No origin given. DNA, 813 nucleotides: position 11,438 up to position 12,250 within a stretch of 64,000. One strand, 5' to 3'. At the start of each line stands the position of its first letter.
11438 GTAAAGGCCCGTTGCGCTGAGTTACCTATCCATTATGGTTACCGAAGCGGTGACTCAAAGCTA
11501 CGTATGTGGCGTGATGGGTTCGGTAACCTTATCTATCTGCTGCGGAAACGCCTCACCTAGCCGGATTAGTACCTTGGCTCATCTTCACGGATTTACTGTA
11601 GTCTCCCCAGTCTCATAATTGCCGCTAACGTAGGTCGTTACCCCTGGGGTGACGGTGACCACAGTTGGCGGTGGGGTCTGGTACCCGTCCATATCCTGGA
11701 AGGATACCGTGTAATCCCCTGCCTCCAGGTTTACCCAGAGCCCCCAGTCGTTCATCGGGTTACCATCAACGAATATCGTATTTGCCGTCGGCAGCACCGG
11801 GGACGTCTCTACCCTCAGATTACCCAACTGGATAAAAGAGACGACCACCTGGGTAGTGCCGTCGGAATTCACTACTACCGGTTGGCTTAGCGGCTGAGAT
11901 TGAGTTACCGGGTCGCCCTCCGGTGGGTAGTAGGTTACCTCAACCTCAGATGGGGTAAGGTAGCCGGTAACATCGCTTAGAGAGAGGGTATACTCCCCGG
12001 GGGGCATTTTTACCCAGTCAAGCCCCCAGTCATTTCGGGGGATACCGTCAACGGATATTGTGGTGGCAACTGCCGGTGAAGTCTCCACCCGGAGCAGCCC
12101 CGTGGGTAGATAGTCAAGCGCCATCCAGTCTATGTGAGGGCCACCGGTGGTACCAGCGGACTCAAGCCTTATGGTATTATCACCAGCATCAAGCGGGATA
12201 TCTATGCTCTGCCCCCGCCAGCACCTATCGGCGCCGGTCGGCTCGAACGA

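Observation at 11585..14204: Two unrelated secreted enzymes share a ~98% identical 513-bp C-terminal module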

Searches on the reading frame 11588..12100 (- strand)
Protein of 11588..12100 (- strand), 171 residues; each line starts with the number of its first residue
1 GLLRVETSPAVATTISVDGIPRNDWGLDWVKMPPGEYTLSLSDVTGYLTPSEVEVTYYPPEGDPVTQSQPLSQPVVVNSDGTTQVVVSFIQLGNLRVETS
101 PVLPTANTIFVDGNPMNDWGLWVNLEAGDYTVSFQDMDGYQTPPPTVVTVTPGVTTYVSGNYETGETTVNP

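Call 8: search_protein_families(library=pfam, proteins=[window:11588-12100:-], max_evalue=10)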
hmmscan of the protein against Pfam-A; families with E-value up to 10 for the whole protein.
seq(171 aa): 2 families
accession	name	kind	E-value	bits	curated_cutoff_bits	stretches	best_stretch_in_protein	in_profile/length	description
PF07495.19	Y_Y_Y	-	0.063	13.6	26.6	0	122-143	32-53/65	Y_Y_Y domain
PF19403.5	SpaA_2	-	0.11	13.5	25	0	26-48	46-68/96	Prealbumin-like fold domain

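Call 9: find_homologous_proteins(query=window:11588-12100:-, max_evalue=0.001)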
Query seq(171 aa) (171 aa): 18 proteins with E <= 0.001 among 72 candidates.
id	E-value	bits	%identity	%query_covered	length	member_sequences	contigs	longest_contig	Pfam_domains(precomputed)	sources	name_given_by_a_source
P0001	2.7e-83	296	55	99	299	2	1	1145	-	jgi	jgi:hypothetical protein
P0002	2.2e-79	283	82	95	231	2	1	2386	-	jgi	-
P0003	1.8e-67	244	70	100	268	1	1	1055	PF25788.3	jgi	jgi:hypothetical protein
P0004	4.3e-66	240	54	100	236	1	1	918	-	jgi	jgi:hypothetical protein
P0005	5.3e-59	217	54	100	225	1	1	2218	-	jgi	jgi:hypothetical protein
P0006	1.1e-58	216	44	95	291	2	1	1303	-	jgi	jgi:hypothetical protein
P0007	8.7e-55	203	61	99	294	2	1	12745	PF01835.26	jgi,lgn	jgi:hypothetical protein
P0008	2.5e-53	198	62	95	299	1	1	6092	PF07610.18,PF22544.3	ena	-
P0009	1.0e-50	190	61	95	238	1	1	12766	-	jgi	-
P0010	3.7e-50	188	56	100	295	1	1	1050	PF18998.7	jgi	jgi:hypothetical protein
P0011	2.5e-46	176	59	95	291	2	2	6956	-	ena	-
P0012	1.1e-45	173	44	95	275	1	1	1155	PF17210.10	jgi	-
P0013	1.2e-39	154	40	95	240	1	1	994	PF06280.19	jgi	jgi:hypothetical protein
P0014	3.4e-37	146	39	95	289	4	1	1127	-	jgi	jgi:hypothetical protein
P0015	1.2e-35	141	37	95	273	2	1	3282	-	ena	-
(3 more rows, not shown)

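Call 17: find_related_loci(query=A1, collection=genome_contigs, flank=6000)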
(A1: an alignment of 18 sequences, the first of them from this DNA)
Query A1 (171 aa) in genome_contigs; peptide patterns used: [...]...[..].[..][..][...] (x = any residue, [..] = any of these).
37 stretches matched a pattern; 22 encode a relative of the query (tblastn E <= 1e-3); 21 distinct loci.
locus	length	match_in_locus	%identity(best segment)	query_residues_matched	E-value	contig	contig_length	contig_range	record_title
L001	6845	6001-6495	66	1-169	9e-70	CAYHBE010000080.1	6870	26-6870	MAG TPA_asm: uncultured Dehalococcoidales bacterium isolate ERP119294_co1_329 genome assembly, contig: NODE_16397_length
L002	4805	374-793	61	1-162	5e-57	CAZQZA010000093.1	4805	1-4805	MAG TPA_asm: uncultured Dehalococcoidales bacterium isolate SRP068000_co1_122 genome assembly, contig: NODE_42894_length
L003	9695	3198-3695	56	1-171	2e-55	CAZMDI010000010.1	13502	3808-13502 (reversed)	MAG TPA_asm: uncultured Dehalococcoidales bacterium isolate SRP284006_co1_561 genome assembly, contig: NODE_8089_length_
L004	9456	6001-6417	47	2-162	3e-37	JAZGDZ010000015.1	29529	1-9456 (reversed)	MAG: Acidimicrobiia bacterium isolate SCS3bin.8 SCS3bin.8_15, whole genome shotgun sequence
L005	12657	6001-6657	44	1-163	2e-36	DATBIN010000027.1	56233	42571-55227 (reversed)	MAG TPA_asm: Gaiella sp. isolate SMAG_U3895 k141_734721, whole genome shotgun sequence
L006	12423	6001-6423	44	1-163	3e-36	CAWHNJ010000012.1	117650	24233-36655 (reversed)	MAG: uncultured Actinomycetes bacterium isolate MFD04850.bin.2.33 genome assembly, contig: contig_26187, whole genome sh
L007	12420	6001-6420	44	1-162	1e-33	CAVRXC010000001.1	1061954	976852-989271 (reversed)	MAG: uncultured Actinomycetes bacterium isolate MFD02242.bin.2.296 genome assembly, contig: contig_13324, whole genome s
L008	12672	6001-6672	39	1-166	6e-31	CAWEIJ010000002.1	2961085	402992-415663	MAG: uncultured Chloroflexia bacterium isolate MFD06435.bin.2.178 genome assembly, contig: contig_19661, whole genome sh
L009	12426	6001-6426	43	1-164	4e-30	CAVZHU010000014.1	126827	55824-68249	MAG: uncultured Actinomycetes bacterium isolate MFD02416.bin.2.63 genome assembly, contig: contig_81602, whole genome sh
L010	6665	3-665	37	1-163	8e-29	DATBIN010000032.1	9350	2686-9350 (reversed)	MAG TPA_asm: Gaiella sp. isolate SMAG_U3895 k141_747698, whole genome shotgun sequence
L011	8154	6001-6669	38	1-171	1e-28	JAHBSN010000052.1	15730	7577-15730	MAG: Actinomycetota bacterium isolate ACE_ACT2 ACT2_52, whole genome shotgun sequence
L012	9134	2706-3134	38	1-165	1e-28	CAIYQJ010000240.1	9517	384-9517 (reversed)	MAG: uncultured Chloroflexi bacterium isolate Kiruna_bin-01429 genome assembly, contig: bin-01429:240/476, whole genome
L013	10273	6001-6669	42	1-163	2e-27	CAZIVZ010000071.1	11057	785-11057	MAG TPA_asm: uncultured Aquihabitans sp. isolate SRP173033_co2_32 genome assembly, contig: NODE_3155_length_11057_cov_7.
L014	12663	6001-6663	39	1-163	3e-27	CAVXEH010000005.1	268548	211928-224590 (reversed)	MAG: uncultured Chloroflexia bacterium isolate MFD02416.bin.1.132 genome assembly, contig: contig_45052, whole genome sh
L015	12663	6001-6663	39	1-163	5e-27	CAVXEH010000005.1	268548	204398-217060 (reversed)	MAG: uncultured Chloroflexia bacterium isolate MFD02416.bin.1.132 genome assembly, contig: contig_45052, whole genome sh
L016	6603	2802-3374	41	1-150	3e-26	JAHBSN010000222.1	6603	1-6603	MAG: Actinomycetota bacterium isolate ACE_ACT2 ACT2_222, whole genome shotgun sequence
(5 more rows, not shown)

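Call 24: search_protein_families(library=pfam, proteins=[L003:3-3695:+, L006:2744-4825:+, L004:4345-6876:+, L005:4399-6660:+, L014:1900-6669:+, L013:3766-6894:+, L016:267-3680:+, L005:1785-4445:+, L012:534-3137:+], max_evalue=0.001)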
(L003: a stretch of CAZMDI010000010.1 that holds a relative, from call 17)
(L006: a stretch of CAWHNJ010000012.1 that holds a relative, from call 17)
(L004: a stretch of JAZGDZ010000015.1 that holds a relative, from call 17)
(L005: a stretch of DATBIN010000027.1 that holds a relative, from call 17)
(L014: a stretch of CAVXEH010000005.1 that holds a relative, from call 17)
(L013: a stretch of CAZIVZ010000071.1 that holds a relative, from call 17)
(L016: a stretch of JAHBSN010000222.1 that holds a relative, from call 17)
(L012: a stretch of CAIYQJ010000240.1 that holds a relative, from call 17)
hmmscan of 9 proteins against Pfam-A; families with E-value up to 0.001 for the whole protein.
L003:3-3695:+ (1231 aa): 5 families
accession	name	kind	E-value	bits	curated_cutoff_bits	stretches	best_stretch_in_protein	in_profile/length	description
PF25390.1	WD40_RLD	-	6.4e-75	253.2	150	2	300-531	92-327/363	RCC1-like domain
PF00415.24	RCC1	-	2.7e-57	191.6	21.7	5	559-606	1-50/50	Regulator of chromosome condensation (RCC1) repeat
PF13540.12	RCC1_2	-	1.3e-44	149.3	22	5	543-572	1-30/30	Regulator of chromosome condensation (RCC1) repeat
PF25384.1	Alsin_RLD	-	2e-06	27.8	100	0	541-577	275-311/405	Alsin RCC1-like domain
PF22544.2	HYDIN_VesB_CFA65-like_Ig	-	0.00049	20.7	25.5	0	795-891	10-99/100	HYDIN/CFA65/VesB-like, Ig-like domain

L006:2744-4825:+ (694 aa): 6 families
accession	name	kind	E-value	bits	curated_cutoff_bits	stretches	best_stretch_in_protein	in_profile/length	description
PF00082.27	Peptidase_S8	-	3e-47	161.8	21.8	1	143-381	1-276/288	Subtilase family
PF08308.17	PEGA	-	3.3e-09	37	20.8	0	554-624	2-69/71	PEGA domain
PF13620.12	CarboxypepD_reg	-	2.8e-06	28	32.3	0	583-621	42-80/82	Carboxypeptidase regulatory-like domain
PF05922.21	Inhibitor_I9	-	1e-05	26.6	21.2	1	66-112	35-81/82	Peptidase inhibitor I9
PF14686.12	fn3_3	-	5.6e-05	23.3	24.4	0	432-466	41-75/75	Polysaccharide lyase family 4, domain II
PF06280.18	fn3_5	-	0.00087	20.4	27.6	0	604-643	60-99/112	Fn3-like domain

L004:4345-6876:+ (844 aa): 3 families
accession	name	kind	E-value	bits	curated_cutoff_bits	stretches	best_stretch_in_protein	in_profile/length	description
PF13539.11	Peptidase_M15_4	-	1.1e-11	45.6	25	1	172-230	5-69/70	D-alanyl-D-alanine carboxypeptidase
PF13517.12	FG-GAP_3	-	3.9e-06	27.8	26.9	0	279-343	1-59/61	FG-GAP-like repeat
PF08308.17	PEGA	-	5.5e-05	23.4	20.8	0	554-621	4-68/71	PEGA domain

L005:4399-6660:+ (754 aa): 2 families
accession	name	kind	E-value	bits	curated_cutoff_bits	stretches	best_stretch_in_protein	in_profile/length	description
PF05548.17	Peptidase_M11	-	9.7e-12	44.9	21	1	170-347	19-198/303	Gametolysin peptidase M11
PF13688.12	Reprolysin_5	-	3.3e-06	27.9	27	1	200-326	91-195/196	Metallo-peptidase family M12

L014:1900-6669:+ (1590 aa): 6 families
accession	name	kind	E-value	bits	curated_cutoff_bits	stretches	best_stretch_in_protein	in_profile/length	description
PF13385.13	Laminin_G_3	-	8.7e-59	198.4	27.6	3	79-259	1-151/151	Concanavalin A-like lectin/glucanases superfamily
PF17963.7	Big_9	-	6.5e-18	65.8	23.6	1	555-645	1-88/89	Bacterial Ig domain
PF17892.7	Cadherin_5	-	1.1e-14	54.4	26.5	1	555-647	2-97/98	Cadherin-like domain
PF17803.7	Cadherin_4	-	3.2e-14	53.6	25.1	1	552-615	8-71/71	Bacterial cadherin-like domain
PF02210.31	Laminin_G_2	-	4.4e-12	47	22.9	1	727-823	27-123/126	Laminin G domain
PF13620.12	CarboxypepD_reg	-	1.2e-05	25.9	32.3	0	1465-1513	30-78/82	Carboxypeptidase regulatory-like domain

L013:3766-6894:+ (1043 aa): 4 families
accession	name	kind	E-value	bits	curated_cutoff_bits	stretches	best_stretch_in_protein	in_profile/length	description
PF02868.21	Peptidase_M4_C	-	3e-34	118.7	24.4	1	382-531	1-150/165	Thermolysin metallopeptidase, alpha-helical domain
PF01447.24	Peptidase_M4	-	1.2e-20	74.9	22.4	1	303-379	67-145/145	Thermolysin metallopeptidase, catalytic domain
PF07504.19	FTP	-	2.8e-10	40.3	21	1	124-162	9-47/51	Fungalysin/Thermolysin Propeptide Motif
PF20773.4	InhA-like_MAM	-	2.5e-08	34.1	26.9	1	615-737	46-162/191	Immune inhibitor A-like, MAM domain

L016:267-3680:+ (1138 aa): 0 families

L005:1785-4445:+ (887 aa): 0 families

L012:534-3137:+ (868 aa): 1 family
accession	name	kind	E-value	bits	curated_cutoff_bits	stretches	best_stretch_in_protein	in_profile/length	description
PF01833.30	TIG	-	3.7e-12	46.5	20.9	1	639-720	1-84/84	IPT/TIG domain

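Call 26: predict_structure(alignment_id=A1)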
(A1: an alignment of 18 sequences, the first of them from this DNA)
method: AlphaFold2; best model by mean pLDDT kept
length: 171 residues; sequences in the alignment: 18
mean_pLDDT: 93.2   pTM: 0.75
mean pLDDT of the five models: 93.2, 92.3, 91.7, 90.1, 89.7
residues with pLDDT >= 90: 146; 70-90: 25; 50-70: 0; < 50: 0
segments of 3 or more residues with pLDDT < 50: none
pLDDT, mean of each block of 10 residues (from residue 1): 94 93 87 96 92 95 94 94 95 95 86 93 95 94 96 95 94 78
secondary structure, 60 per line:
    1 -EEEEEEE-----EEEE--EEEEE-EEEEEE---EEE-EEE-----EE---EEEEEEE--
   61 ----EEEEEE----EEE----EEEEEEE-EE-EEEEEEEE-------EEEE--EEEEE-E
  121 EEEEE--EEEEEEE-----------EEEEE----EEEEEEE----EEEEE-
elements in order: E2-8 E14-17 E20-24 E26-31 E35-37 E39-41 E52-58 E65-70 E75-77 E82-88 E93-100 E108-111 E114-118 E120-125 E128-134 E146-150 E155-161 E166-170

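Call 27: search_protein_representatives(alignment_id=A1)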
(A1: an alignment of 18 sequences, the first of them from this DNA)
Query: 18 sequences, 146 profile positions. Proteins with E-value up to 0.001 (for the whole library): 3366; up to 1e-10: 1513; up to 1e-30: 590. The best 150 are listed.
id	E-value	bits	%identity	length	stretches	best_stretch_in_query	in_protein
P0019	7.5e-167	564.3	-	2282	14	15-144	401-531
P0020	1.8e-154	524.1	-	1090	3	1-145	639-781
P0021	4.3e-151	513.1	-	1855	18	32-143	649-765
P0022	1.2e-128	440.3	-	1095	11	1-144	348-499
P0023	8.1e-127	434.4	-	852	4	1-145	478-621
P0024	1.0e-124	427.6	-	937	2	1-144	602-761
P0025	1.0e-123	424.3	-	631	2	1-144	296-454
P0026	9.7e-119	408.2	-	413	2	1-143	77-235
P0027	1.7e-112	388.0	-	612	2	1-143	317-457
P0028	1.9e-111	384.5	-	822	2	2-144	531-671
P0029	5.2e-111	383.1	-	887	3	1-142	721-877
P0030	9.9e-111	382.2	-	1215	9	16-143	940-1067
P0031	4.3e-110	380.1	-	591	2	1-144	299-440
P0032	5.9e-110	379.7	-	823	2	1-142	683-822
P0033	1.2e-109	378.7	-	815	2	1-143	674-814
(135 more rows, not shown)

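Call 29: search_solved_structures(query=A1, max_evalue=1)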
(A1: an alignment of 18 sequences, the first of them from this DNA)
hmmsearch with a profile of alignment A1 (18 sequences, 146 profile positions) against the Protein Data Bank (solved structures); distinct sequences matched with E-value up to 1: 0.

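Call 30: fold_search(model_id=the predicted structure, library=pdb)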
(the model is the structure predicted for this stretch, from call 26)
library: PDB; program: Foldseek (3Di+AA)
matches with E <= 10: 1009; with E <= 0.001: 4
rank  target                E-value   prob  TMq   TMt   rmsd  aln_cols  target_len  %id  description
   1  3phs                  4.7e-04  1.00  0.34  0.26  11.0       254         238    9  Crystal Structure of GBS52, the minor pilin in gram-positive pathogen Streptococcus agalactiae (released 2010-11-17)
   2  6vjb                  5.2e-04  1.00  0.45  0.08   7.5       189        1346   15  Crystal structure of a catalytically inactive CXC Chemokine-degrading protease SpyCEP from Streptococcus pyogenes (released 2020-04-15)
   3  5xyr                  7.8e-04  1.00  0.45  0.08   9.3       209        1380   16  Crystal structure of a serine protease from Streptococcus species (released 2018-08-08)
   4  5xya                  9.6e-04  1.00  0.41  0.07  10.1       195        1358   15  Crystal structure of a serine protease from Streptococcus species (released 2018-08-08)
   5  7pmx_A                1.7e-03  0.99  0.32  0.10  16.0       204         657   12  HsPepT1 bound to Ala-Phe in the outward facing open conformation (released 2021-10-20)
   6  6fwv_B                2.1e-03  0.99  0.37  0.15  22.1       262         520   12  The Bacillus anthracis TIE protein (released 2018-08-08)
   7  5a9d_A                2.3e-03  0.98  0.32  0.29  15.1       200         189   10  Crystal structure of the extracellular domain of PepT1 (released 2015-09-09)
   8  7edd                  2.8e-03  1.00  0.44  0.08   8.3       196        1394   16  Crystal structure of a serine protease from Streptococcus pyogenes (released 2021-05-12)
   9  6fwv_A                3.3e-03  0.99  0.36  0.15  21.8       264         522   13  The Bacillus anthracis TIE protein (released 2018-08-08)
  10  7bvx                  4.3e-03  0.98  0.33  0.24  11.9       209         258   15  Crystal structure of C-terminal fragment of pilus adhesin SpaC from Lactobacillus rhamnosus GG-Iodide soaked (released 2020-07-29)
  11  7vcr_B                4.7e-03  0.44  0.19  0.10  22.2       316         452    9  Crystal Structure of PitA fragment from pilus islet-2 of Streptococcus oralis (released 2022-06-01)
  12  4oq1                  5.0e-03  0.98  0.35  0.23   8.1       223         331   14  Structure of the Streptococcal ancillary pilin (released 2014-04-23)
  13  7s8u                  5.5e-03  0.97  0.31  0.09  15.7       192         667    8  Cryo-EM structure of a mammalian peptide transporter (PepT1/slc15a1) in nanodisc (released 2022-07-20)
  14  6m3y                  5.5e-03  0.94  0.30  0.10  11.6       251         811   13  Crystal structure of pilus adhesin, SpaC from Lactobacillus rhamnosus GG - open conformation (released 2020-07-29)
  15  6m48_B                6.4e-03  0.90  0.29  0.09  13.1       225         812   15  Crystal structure of pilus adhesin, SpaC from Lactobacillus rhamnosus GG - P21212 form (released 2020-07-29)
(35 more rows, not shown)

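Call 40: find_encoding_contigs(protein=P0011, flank=10000, max_places=4)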
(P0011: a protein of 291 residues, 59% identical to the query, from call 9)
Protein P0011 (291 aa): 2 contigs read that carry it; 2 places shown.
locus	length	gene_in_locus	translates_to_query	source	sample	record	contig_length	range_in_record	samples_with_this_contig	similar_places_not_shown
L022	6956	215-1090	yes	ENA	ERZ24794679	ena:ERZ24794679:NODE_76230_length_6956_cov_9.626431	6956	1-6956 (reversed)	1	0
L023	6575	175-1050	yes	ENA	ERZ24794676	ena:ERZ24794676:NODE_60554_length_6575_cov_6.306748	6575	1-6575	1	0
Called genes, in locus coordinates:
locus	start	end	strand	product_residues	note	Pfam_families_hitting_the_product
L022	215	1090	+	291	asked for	-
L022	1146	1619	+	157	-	PF04138:GtrA_DPMS_TM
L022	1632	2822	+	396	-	PF00534:Glycos_transf_1, PF13692:Glyco_trans_1_4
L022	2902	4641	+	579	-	-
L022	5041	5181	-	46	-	PF18930:DUF5679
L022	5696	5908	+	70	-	PF02026:RyR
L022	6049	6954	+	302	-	?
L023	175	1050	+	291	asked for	-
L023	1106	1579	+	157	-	PF04138:GtrA_DPMS_TM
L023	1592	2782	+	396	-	PF00534:Glycos_transf_1, PF13692:Glyco_trans_1_4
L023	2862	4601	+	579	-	-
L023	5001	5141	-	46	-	PF18930:DUF5679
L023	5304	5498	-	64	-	-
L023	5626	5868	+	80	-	PF02026:RyR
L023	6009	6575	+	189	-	?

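Call 41: find_encoding_contigs(protein=P0002, flank=10000, max_places=4)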
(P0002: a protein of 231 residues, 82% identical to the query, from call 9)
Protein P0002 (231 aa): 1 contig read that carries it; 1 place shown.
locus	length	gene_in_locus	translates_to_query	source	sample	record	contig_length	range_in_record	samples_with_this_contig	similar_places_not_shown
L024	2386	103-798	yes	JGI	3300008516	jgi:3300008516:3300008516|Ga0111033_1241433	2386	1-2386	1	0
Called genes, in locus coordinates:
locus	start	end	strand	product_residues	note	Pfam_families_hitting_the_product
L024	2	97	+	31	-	?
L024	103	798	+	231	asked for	-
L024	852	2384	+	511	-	?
